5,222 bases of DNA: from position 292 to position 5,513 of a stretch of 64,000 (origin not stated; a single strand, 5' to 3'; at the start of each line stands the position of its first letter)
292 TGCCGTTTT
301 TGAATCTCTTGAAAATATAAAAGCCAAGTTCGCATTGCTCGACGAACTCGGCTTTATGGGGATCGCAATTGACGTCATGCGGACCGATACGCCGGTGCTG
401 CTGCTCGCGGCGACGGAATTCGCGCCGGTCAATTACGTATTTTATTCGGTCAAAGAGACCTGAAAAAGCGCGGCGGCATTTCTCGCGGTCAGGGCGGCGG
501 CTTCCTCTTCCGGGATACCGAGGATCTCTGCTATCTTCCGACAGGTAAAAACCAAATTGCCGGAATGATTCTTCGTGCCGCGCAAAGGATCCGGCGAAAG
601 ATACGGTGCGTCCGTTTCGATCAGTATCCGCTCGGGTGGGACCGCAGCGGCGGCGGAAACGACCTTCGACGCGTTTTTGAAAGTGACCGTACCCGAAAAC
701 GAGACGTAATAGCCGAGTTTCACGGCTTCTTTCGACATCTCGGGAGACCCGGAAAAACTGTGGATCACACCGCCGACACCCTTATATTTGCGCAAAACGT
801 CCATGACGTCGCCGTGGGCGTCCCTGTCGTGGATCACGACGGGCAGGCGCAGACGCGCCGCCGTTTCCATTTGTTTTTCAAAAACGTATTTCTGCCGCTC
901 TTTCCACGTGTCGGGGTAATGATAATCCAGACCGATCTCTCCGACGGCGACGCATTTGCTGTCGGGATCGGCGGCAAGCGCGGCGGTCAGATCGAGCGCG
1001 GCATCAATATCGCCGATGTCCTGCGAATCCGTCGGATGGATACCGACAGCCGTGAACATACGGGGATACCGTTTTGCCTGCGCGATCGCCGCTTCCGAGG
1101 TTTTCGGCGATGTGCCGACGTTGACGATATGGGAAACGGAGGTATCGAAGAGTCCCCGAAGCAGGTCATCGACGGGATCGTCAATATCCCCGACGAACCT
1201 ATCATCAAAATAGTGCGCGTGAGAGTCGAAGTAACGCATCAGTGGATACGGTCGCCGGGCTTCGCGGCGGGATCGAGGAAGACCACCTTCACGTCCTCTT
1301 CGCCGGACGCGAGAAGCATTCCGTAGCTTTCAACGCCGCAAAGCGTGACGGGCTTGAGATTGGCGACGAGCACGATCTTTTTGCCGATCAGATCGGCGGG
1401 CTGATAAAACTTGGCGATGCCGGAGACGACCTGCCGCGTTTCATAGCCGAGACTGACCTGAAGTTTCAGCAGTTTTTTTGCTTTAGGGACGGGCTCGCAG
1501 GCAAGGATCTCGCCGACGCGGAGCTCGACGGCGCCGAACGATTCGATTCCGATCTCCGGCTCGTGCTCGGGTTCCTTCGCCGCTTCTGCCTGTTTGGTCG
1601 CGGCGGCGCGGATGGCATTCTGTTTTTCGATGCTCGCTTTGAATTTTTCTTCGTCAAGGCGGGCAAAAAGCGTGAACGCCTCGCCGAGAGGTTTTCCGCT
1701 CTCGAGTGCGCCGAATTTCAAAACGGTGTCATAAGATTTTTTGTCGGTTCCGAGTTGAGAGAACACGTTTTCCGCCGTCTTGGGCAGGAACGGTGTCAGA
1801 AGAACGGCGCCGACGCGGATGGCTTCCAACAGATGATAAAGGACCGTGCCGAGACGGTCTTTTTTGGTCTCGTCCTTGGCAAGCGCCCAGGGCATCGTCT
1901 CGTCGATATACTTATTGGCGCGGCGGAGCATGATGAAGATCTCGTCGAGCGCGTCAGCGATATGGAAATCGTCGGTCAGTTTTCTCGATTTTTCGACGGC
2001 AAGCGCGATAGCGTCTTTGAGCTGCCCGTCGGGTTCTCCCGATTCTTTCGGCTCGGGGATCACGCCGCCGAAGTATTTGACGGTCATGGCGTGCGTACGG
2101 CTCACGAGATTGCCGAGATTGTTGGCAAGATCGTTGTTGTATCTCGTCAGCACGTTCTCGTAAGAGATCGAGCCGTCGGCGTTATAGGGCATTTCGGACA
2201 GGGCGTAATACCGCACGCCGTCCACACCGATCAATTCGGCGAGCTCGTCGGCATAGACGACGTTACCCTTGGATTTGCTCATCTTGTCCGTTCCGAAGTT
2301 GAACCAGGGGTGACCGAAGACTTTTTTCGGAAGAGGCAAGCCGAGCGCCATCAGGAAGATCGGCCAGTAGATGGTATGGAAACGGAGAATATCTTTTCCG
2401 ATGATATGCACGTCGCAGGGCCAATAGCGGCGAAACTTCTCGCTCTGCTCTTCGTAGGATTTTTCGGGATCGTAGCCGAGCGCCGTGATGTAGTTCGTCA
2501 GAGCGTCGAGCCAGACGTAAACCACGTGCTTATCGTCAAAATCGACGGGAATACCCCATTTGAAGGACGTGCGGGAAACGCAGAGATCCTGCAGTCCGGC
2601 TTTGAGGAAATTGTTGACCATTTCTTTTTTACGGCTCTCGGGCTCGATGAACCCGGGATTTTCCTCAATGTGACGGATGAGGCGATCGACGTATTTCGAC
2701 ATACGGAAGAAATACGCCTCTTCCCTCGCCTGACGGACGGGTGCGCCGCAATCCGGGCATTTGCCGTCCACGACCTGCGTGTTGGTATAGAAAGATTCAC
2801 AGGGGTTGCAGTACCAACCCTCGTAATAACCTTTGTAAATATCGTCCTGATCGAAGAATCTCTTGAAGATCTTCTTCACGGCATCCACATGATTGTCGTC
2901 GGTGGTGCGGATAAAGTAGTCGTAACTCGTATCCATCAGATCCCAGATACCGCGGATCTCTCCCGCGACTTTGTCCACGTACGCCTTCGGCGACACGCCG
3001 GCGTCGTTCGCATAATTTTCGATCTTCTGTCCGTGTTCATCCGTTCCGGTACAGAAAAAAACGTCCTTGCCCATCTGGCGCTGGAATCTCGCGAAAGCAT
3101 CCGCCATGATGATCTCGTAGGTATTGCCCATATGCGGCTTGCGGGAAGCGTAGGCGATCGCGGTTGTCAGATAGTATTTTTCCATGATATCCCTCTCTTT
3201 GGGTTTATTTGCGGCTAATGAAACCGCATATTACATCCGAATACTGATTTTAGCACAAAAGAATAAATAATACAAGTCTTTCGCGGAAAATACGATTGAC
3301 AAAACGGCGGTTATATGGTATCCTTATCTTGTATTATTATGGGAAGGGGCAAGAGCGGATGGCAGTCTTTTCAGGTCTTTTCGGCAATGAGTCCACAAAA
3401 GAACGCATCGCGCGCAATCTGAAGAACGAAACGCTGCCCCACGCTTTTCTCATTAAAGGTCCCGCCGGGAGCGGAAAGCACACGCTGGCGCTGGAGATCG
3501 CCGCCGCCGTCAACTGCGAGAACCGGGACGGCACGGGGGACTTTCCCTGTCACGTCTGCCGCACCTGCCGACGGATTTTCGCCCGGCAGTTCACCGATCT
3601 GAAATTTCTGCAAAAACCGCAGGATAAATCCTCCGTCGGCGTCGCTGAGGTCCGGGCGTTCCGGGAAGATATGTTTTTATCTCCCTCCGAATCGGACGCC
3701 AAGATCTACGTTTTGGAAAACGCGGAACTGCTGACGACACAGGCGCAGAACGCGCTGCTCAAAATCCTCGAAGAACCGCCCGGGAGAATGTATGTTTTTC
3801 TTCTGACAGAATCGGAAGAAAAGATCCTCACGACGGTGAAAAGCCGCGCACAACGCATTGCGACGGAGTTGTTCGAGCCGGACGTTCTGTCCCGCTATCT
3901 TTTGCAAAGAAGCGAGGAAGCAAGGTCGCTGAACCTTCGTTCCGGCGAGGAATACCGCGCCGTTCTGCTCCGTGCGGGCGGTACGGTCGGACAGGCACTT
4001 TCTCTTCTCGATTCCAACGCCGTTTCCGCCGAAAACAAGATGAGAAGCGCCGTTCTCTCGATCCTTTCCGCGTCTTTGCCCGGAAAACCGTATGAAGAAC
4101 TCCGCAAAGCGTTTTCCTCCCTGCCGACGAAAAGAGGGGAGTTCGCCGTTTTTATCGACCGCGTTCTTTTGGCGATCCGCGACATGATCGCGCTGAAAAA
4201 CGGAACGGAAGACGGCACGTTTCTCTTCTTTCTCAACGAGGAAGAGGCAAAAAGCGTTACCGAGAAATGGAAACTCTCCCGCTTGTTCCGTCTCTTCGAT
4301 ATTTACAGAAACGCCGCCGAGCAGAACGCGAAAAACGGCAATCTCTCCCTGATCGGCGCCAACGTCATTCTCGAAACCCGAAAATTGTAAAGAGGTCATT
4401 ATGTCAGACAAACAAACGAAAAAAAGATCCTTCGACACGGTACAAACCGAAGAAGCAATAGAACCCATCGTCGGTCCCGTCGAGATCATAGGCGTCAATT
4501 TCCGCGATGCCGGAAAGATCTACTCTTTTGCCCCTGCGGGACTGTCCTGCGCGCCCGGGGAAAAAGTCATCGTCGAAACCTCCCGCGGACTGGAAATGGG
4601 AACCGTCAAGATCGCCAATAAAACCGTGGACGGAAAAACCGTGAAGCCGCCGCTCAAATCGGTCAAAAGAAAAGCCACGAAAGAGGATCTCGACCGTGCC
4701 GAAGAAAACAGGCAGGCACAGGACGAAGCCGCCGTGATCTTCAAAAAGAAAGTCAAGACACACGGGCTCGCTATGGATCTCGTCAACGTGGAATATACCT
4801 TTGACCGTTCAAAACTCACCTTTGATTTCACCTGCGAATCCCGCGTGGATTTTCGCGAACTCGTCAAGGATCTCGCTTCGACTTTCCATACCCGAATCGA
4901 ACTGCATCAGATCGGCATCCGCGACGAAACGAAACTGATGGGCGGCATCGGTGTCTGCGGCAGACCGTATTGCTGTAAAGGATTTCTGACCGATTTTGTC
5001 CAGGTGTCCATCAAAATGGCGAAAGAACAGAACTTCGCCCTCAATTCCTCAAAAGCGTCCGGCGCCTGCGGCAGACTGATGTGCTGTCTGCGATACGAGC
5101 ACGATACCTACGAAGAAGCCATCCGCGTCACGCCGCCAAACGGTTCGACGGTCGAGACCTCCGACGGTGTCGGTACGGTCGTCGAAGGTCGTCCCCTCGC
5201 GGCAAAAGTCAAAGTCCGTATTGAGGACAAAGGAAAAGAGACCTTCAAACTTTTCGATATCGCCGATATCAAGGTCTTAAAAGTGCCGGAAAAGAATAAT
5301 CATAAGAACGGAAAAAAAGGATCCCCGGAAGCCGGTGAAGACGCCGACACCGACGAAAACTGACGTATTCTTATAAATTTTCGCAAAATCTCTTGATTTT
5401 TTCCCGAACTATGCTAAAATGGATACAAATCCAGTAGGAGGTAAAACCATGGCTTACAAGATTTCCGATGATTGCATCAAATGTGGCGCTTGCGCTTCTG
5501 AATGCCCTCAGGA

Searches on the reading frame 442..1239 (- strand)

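Call 43: search_protein_families(library=pfam, proteins=[window:442-1239:-], max_evalue=0.001)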
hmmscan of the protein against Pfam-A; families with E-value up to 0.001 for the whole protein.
window:442-1239:- (265 aa): 2 families
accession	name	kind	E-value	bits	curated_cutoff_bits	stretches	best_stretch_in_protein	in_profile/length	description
PF01026.27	TatD_DNase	-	4e-74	249.6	27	1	4-260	1-253/253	TatD related DNase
PF04909.20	Amidohydro_2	-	5e-07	30.2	26.4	1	5-259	2-287/289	Amidohydrolase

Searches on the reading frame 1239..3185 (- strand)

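Call 43: search_protein_families(library=pfam, proteins=[window:1239-3185:-], max_evalue=0.001)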
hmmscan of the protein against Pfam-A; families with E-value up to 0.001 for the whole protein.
window:1239-3185:- (648 aa): 7 families
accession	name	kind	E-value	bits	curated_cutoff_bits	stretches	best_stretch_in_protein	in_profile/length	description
PF09334.17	tRNA-synt_1g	-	1.8e-109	366.5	20.1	2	154-364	180-390/391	tRNA synthetases class I (M)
PF01588.26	tRNA_bind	-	6.3e-27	94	27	1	555-645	1-95/96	Putative tRNA binding domain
PF00133.28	tRNA-synt_1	-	9.8e-25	87.6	22.7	2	2-215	23-244/414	tRNA synthetases class I (I, L, M and V)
PF19303.5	Anticodon_3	-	9.4e-12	45.5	23.5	1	376-519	1-144/152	Anticodon binding domain of methionyl tRNA ligase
PF01921.24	tRNA-synt_1f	-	1.3e-05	24.7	27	0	262-343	240-323/360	tRNA synthetases class I (K)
PF01406.26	tRNA-synt_1e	-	1.9e-05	24.7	27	0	16-118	22-123/301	tRNA synthetases class I (C) catalytic domain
PF08264.19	Anticodon_1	-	3.1e-05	24.3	25.1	1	395-482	10-97/148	Anticodon-binding domain of tRNA ligase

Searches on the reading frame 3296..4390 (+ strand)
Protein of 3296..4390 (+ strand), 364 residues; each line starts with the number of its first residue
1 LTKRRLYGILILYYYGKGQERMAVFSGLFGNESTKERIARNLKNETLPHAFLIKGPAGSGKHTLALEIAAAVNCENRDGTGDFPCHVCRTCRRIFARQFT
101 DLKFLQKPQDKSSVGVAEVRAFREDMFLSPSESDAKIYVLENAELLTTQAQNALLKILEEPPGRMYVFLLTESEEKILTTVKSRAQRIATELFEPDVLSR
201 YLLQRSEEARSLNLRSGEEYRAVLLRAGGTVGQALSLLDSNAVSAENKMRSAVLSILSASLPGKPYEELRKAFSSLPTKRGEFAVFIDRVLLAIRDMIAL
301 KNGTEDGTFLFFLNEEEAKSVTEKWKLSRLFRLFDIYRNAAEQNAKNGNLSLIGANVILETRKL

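Call 14: search_protein_families(library=pfam, proteins=[window:3296-4390:+], max_evalue=0.01)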
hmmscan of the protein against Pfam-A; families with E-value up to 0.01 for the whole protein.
window:3296-4390:+ (364 aa): 4 families
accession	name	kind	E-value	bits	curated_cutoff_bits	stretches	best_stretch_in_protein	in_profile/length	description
PF13177.12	DNA_pol3_delta2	-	2.7e-44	151.4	27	1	31-189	2-156/161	DNA polymerase III, delta subunit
PF07728.20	AAA_5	-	0.00018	22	22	1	51-160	2-92/139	AAA domain (dynein-related subfamily)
PF13191.12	AAA_16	-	0.0014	19.6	32.6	0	46-128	22-103/167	AAA ATPase domain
PF25199.1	nSTAND_NTPase5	-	0.0048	17.2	34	0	37-75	27-67/145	Novel STAND NTPase 5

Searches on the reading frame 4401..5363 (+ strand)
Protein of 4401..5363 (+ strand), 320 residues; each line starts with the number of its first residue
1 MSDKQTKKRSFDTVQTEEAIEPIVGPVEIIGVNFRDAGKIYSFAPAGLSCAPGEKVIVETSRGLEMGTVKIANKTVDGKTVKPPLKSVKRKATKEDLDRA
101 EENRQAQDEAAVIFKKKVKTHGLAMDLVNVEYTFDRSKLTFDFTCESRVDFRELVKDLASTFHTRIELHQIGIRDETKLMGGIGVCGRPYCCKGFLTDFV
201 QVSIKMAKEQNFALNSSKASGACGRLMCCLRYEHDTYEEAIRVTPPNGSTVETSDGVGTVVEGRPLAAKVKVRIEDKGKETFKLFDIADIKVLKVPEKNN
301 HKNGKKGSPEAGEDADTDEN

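Call 14: search_protein_families(library=pfam, proteins=[window:4401-5363:+], max_evalue=0.01)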
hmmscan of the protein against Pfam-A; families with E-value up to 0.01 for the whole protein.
window:4401-5363:+ (320 aa): 1 family
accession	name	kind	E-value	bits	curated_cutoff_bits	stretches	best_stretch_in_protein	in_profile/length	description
PF04468.17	PSP1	-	8.7e-34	116.1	27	1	86-171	1-86/86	PSP1 C-terminal conserved region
